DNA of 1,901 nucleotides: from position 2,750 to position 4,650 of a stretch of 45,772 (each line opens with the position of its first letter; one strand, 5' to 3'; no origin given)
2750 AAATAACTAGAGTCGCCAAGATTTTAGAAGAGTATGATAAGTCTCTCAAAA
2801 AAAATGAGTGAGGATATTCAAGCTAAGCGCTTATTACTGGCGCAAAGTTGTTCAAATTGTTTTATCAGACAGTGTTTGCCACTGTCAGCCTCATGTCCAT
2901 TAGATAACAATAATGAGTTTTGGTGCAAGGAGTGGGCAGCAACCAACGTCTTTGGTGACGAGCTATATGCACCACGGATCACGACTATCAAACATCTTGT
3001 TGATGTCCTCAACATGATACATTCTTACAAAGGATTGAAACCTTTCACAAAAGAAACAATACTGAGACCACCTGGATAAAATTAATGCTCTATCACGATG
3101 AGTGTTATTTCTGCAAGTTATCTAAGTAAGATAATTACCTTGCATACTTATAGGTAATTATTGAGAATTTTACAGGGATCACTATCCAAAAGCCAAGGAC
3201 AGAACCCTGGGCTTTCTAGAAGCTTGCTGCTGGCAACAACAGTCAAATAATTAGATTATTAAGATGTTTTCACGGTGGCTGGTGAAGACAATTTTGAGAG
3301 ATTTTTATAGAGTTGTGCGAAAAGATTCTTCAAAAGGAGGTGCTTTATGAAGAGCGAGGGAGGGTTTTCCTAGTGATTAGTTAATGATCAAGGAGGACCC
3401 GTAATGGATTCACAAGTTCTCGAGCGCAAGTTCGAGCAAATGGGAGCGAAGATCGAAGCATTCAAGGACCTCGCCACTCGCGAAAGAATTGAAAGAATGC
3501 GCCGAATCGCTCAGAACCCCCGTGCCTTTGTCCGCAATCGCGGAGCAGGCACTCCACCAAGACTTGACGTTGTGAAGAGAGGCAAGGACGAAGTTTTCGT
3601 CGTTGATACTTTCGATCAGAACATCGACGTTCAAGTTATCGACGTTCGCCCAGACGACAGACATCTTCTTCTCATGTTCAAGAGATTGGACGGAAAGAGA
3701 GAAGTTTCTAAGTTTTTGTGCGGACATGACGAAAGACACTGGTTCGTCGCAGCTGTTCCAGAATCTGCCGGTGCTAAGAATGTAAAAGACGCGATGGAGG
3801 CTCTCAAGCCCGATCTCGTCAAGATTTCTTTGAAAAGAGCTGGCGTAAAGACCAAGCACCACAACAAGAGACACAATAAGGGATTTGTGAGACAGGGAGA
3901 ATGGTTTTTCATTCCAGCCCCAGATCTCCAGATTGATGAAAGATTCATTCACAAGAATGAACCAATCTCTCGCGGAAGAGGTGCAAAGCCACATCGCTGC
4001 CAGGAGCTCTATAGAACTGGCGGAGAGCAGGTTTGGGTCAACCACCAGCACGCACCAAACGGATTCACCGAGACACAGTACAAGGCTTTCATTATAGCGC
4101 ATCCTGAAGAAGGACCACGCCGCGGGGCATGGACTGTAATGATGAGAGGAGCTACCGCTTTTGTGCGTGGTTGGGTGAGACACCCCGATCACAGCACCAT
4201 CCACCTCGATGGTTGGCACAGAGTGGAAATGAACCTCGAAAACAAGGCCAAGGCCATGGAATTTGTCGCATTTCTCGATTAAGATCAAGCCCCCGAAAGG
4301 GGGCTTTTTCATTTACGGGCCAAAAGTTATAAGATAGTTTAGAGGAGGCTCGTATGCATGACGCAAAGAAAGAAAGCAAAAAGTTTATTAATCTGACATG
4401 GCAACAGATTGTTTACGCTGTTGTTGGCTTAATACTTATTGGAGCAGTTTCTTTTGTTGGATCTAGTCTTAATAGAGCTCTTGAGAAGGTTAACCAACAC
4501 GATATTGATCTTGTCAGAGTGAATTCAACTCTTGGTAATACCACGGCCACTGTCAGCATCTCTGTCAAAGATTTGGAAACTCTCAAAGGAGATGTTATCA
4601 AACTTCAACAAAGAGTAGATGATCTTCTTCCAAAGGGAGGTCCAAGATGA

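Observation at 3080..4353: GC-rich foreign single-gene moron with its own SD, mini-uORF, palindromic upstream site and terminator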

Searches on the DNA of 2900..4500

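Call 37: search_rna_families(source=window, start=2900, end=4500, threshold=evalue, max_evalue=1)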
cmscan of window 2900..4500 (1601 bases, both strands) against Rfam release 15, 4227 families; matches with E-value up to 1: 2.
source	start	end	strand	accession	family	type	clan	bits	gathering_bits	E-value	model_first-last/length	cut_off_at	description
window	4239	4339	-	RF01770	rimP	Cis-reg; leader;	-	22.4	47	0.84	1-102/102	no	Gammaprotebacteria rimP leader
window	3041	3142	+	RF00664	mir-223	Gene; miRNA;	-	20.6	57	0.05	1-106/106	no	mir-223 microRNA precursor family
